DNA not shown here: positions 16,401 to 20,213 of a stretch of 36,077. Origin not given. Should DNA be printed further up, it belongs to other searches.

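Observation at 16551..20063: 1170-aa fusion with a GltD-type NAD(P)H module inserted inside a NuoG/FdhA-like Fe-S scaffold and a truncated, degenerate molybdopterin-type domain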

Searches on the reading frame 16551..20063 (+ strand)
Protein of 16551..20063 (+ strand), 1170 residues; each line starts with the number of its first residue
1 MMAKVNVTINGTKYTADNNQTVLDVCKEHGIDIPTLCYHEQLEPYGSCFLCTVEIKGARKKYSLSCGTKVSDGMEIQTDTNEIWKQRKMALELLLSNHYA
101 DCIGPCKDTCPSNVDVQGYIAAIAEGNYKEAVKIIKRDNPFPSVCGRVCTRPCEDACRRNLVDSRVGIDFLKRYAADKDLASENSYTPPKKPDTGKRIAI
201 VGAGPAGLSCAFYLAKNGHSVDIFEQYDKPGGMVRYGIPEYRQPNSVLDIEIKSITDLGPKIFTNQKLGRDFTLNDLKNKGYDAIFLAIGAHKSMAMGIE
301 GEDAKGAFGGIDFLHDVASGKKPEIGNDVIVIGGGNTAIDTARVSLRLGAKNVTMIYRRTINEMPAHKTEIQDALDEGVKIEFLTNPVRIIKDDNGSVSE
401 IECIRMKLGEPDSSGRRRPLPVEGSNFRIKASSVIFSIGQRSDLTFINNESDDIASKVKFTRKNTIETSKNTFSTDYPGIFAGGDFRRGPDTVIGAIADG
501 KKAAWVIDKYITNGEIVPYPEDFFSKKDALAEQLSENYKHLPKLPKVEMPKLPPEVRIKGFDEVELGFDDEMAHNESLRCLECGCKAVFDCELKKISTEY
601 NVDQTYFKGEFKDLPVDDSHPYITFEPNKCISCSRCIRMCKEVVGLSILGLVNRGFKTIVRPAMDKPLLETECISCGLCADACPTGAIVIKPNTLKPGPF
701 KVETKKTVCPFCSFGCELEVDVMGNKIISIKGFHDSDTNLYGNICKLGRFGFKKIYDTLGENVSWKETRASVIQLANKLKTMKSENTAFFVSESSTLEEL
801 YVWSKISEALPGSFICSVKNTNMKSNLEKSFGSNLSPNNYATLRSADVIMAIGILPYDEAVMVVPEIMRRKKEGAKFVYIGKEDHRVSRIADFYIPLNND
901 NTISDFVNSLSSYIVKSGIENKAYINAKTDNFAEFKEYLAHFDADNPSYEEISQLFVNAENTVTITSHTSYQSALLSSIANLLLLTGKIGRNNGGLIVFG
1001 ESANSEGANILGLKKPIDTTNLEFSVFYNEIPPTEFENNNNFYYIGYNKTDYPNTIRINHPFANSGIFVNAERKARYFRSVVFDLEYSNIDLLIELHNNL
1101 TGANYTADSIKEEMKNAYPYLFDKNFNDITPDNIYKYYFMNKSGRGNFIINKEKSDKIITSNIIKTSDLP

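Call 3: search_protein_families(library=pfam, proteins=[window:16551-20063:+], max_evalue=0.01)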
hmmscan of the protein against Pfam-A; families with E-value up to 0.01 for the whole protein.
window:16551-20063:+ (1170 aa): 29 families (the best 25 are shown)
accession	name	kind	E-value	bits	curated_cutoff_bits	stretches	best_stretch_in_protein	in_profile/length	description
PF07992.20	Pyr_redox_2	-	2.9e-33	116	26.1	1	197-500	2-291/291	Pyridine nucleotide-disulphide oxidoreductase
PF14691.11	Fer4_20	-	1.6e-20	73.4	25.8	1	104-181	30-110/113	Dihydroprymidine dehydrogenase domain II, 4Fe-4S cluster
PF13510.11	Fer2_4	-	2.8e-18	66.2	22.8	1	4-80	3-81/82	2Fe-2S iron-sulfur cluster binding domain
PF00384.28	Molybdopterin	-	1e-13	51.5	24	1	762-1020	16-248/353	Molybdopterin oxidoreductase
PF13738.12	Pyr_redox_3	-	2.2e-13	50.6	30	1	285-484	128-305/305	Pyridine nucleotide-disulphide oxidoreductase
PF04879.21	Molybdop_Fe4S4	-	2.5e-12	47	22.7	1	704-757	3-55/55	Molybdopterin oxidoreductase Fe4S4 domain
PF13450.12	NAD_binding_8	-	4.2e-10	40.2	21.9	1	200-236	1-37/68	NAD(P)-binding Rossmann-like domain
PF00070.33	Pyr_redox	-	8.8e-10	39.4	22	1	329-402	2-78/82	Pyridine nucleotide-disulphide oxidoreductase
PF22117.2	Fer4_Nqo3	-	4.6e-09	36.8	27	1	621-688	2-66/67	NADH-quinone oxidoreductase subunit 3, ferredoxin-like domain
PF01266.30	DAO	-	2.1e-08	34.5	27.9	1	197-232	1-37/353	FAD dependent oxidoreductase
PF00037.32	Fer4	-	9.9e-07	28.8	21.1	1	670-688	5-23/24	4Fe-4S binding domain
PF12831.13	FAD_oxidored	-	3.6e-06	27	27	1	198-234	2-38/416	FAD dependent oxidoreductase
PF01946.23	Thi4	-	4.9e-06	26.4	26.2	1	198-234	20-57/235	Thi4 family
PF01593.30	Amino_oxidase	-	1.3e-05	25.2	19.8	1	206-235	2-31/443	Flavin containing amine oxidoreductase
PF03486.20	HI0933_like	-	1.5e-05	25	50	1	197-231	2-36/244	HI0933-like protein Rossmann domain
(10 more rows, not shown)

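Call 4: search_protein_families(library=ncbifam, proteins=[window:16551-20063:+], max_evalue=0.01)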
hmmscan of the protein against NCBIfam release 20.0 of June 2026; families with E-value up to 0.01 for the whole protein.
window:16551-20063:+ (1170 aa): 116 families (the best 25 are shown)
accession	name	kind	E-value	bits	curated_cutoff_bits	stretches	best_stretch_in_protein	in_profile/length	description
NF009454.0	PRK12814.1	equivalog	2.5e-213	710.1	916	1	2-643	1-631/657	putative NADPH-dependent glutamate synthase small subunit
NF009410.0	PRK12771.1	subfamily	4.5e-160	533.9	516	1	88-592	32-518/566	NAD(P)-binding protein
NF009414.0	PRK12778.1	equivalog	9.8e-121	404.3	1103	2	102-512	334-750/752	bifunctional dihydroorotate dehydrogenase B NAD binding subunit/NADPH-dependent glutamate synthase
TIGR01316.1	gltA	equivalog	3.9e-115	385.2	471.75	2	103-511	35-449/449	NADPH-dependent glutamate synthase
NF010590.0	PRK13984.1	equivalog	1.4e-102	343.9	946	2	104-513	196-608/611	putative oxidoreductase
TIGR03315.1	Se_ygfK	equivalog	2.5e-98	329.8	835.3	1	87-584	431-887/1012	putative selenate reductase subunit YgfK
NF009408.0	PRK12769.1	equivalog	2.2e-94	316.9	1003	2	106-512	236-652/659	formate-dependent uric acid utilization protein AegA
TIGR01318.1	gltD_gamma_fam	subfamily_domain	3.3e-94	316.1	482.95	1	95-511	38-465/467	glutamate synthase, small subunit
NF009413.0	PRK12775.1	equivalog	9.7e-86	288.5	1895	1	100-518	334-761/1006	putative trifunctional 2-polyprenylphenol hydroxylase/glutamate synthase subunit beta/ferritin domain-containing protein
NF009415.0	PRK12779.1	equivalog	6.4e-76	256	1519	1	107-509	211-624/944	putative bifunctional glutamate synthase subunit beta/2-polyprenylphenol hydroxylase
NF009451.0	PRK12809.1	equivalog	1.6e-72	244.7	1154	1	105-504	218-627/639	formate-dependent uric acid utilization protein YgfT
TIGR01317.1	GOGAT_sm_gam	subfamily_domain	9.4e-72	242.4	447.7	2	101-515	46-482/485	glutamate synthase small subunit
NF009409.0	PRK12770.1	subfamily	1e-70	238.6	343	1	190-513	13-352/360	putative glutamate synthase subunit beta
TIGR01973.1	NuoG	equivalog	3.8e-67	227.5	470.05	2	589-1016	102-504/606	NADH-quinone oxidoreductase subunit NuoG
NF040763.1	FeFe_hydrog_A6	exception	4.1e-57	193.8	765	2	5-108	1-103/571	NADH-dependent [FeFe] hydrogenase, group A6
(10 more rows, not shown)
